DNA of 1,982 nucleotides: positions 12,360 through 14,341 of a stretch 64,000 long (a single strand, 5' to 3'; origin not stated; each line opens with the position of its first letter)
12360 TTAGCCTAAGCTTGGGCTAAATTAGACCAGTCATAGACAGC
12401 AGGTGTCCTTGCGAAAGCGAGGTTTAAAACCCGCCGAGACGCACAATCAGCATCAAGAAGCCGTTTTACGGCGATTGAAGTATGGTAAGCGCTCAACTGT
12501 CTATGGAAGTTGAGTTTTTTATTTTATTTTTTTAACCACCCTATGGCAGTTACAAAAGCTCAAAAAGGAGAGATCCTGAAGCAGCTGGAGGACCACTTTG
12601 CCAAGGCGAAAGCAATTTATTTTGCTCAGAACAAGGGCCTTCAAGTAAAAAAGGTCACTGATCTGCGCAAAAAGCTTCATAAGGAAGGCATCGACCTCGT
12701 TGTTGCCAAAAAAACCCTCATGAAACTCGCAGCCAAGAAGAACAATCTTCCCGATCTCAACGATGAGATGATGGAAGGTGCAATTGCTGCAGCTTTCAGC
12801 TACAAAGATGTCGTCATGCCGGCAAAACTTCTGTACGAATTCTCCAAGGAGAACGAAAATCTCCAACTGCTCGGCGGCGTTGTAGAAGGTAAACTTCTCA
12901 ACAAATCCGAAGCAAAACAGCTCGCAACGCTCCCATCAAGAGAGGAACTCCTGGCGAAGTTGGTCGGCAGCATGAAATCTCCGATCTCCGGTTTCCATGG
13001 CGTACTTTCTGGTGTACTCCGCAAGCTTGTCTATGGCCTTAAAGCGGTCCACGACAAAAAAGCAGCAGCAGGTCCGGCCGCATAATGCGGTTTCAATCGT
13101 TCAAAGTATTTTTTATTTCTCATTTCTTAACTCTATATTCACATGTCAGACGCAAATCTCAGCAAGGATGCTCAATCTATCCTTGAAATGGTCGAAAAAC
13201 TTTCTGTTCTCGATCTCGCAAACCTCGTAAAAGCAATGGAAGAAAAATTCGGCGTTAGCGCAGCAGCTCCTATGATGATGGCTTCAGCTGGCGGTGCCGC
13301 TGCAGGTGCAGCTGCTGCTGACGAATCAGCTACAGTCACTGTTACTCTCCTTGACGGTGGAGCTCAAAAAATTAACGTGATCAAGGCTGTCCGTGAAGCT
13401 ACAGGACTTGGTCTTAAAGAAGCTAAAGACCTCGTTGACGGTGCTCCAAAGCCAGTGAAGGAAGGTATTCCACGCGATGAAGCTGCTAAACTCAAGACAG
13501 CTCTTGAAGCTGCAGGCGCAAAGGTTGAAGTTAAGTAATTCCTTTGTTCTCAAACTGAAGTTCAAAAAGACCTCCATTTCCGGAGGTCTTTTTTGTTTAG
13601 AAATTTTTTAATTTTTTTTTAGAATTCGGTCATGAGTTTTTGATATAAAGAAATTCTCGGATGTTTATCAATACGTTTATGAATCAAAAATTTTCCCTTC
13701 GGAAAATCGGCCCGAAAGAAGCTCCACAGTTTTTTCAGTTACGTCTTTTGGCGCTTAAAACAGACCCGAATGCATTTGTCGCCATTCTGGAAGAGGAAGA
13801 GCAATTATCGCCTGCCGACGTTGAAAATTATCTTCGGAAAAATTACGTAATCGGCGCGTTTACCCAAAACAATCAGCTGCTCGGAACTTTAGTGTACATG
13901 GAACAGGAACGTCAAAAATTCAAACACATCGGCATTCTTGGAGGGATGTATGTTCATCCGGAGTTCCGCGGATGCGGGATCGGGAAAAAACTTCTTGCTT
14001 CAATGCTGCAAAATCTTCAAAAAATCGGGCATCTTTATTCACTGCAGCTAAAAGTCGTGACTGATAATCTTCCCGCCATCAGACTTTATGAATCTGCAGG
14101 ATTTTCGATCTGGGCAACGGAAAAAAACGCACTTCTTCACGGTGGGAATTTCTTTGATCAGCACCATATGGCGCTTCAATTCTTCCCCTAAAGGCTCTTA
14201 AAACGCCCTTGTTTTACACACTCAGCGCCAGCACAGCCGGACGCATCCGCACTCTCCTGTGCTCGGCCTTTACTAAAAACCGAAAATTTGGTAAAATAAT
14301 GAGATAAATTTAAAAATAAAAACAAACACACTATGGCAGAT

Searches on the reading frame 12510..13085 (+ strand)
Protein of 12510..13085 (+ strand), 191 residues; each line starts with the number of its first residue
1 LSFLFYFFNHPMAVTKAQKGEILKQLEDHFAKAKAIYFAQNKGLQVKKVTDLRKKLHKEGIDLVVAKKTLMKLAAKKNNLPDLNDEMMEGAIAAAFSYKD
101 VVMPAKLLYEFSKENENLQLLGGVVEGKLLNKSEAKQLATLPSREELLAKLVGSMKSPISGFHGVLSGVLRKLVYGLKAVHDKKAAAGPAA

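Call 5: search_protein_families(library=pfam, proteins=[window:12510-13085:+], max_evalue=0.01)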
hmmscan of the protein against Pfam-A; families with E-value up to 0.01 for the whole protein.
window:12510-13085:+ (191 aa): 1 family
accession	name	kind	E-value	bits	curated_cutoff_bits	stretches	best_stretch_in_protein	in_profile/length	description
PF00466.25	Ribosomal_L10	-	1.4e-21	76.8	22.8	1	15-113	2-100/100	Ribosomal protein L10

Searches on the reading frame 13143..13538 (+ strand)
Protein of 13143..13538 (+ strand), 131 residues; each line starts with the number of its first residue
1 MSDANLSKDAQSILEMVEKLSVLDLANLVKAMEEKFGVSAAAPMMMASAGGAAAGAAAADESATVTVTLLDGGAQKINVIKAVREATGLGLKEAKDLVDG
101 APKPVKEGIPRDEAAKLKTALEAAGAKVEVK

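Call 5: search_protein_families(library=pfam, proteins=[window:13143-13538:+], max_evalue=0.01)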
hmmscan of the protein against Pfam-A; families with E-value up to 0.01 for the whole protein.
window:13143-13538:+ (131 aa): 2 families
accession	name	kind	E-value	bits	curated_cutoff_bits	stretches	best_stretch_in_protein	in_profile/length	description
PF00542.24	Ribosomal_L12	-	5.9e-28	97.4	25.9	1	66-131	2-67/67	Ribosomal protein L7/L12 C-terminal domain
PF16320.10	Ribosomal_L12_N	-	4.1e-16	58.9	25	1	11-57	3-48/48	Ribosomal protein L7/L12 dimerisation domain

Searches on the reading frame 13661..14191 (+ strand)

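Call 5: search_protein_families(library=pfam, proteins=[window:13661-14191:+], max_evalue=0.01)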
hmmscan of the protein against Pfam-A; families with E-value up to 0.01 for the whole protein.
window:13661-14191:+ (176 aa): 9 families
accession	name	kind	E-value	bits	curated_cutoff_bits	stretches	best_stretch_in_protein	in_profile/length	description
PF00583.31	Acetyltransf_1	-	3.4e-16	60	20.7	1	53-148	23-116/116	Acetyltransferase (GNAT) family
PF13508.13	Acetyltransf_7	-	5.3e-13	49.6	27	1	69-149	10-83/84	Acetyltransferase (GNAT) domain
PF08445.16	FR47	-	2.7e-10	40.5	22.1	1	89-150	20-79/86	FR47-like protein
PF13673.13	Acetyltransf_10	-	4.2e-08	33.7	23.6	1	47-149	15-108/128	Acetyltransferase (GNAT) domain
PF13420.13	Acetyltransf_4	-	1.5e-06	28.8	24.3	1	62-168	50-154/155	Acetyltransferase (GNAT) domain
PF13527.13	Acetyltransf_9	-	6e-06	26.7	25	1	13-127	2-109/127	Acetyltransferase (GNAT) domain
PF13302.13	Acetyltransf_3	-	2.8e-05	25.3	25.4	1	13-148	4-137/138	Acetyltransferase (GNAT) domain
PF14542.12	Acetyltransf_CG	-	0.0023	18.5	30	1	71-121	9-55/80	GCN5-related N-acetyl-transferase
PF17013.11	Acetyltransf_15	-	0.0026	17.6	35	1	59-122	34-104/210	Putative acetyl-transferase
